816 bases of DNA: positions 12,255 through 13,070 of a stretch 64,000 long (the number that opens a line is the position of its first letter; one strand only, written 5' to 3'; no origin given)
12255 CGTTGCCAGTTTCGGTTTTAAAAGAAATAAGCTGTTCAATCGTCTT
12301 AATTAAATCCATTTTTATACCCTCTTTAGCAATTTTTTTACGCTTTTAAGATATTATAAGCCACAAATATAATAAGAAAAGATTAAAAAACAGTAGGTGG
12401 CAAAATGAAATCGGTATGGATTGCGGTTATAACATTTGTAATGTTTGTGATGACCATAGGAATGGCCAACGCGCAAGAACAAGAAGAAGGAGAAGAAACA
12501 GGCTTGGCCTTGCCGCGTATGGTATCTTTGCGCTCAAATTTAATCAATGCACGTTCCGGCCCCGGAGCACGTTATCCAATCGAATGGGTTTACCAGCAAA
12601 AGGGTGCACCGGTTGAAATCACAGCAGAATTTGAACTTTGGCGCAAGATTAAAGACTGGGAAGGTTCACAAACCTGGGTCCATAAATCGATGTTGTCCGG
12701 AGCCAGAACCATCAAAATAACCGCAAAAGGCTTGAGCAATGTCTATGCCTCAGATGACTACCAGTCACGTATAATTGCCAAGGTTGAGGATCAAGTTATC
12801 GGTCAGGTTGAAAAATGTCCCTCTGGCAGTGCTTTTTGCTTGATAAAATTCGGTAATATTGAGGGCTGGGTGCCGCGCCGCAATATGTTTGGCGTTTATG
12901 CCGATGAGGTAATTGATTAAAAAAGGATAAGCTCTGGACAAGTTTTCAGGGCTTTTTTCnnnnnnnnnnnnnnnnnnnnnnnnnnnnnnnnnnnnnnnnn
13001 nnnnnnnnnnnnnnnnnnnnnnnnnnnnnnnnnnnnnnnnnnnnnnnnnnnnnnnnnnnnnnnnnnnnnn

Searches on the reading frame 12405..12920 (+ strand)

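Call 28: search_protein_families(library=pfam, proteins=[window:12405-12920:+], max_evalue=0.001)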
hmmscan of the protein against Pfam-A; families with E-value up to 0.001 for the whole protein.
window:12405-12920:+ (171 aa): 2 families
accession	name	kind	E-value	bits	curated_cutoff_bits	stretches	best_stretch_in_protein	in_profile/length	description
PF06347.19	SH3_4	-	3.4e-19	68.8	24.1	1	45-99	3-56/56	Bacterial SH3 domain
PF08239.17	SH3_3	-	8.1e-08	32.8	27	0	48-98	4-54/54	Bacterial SH3 domain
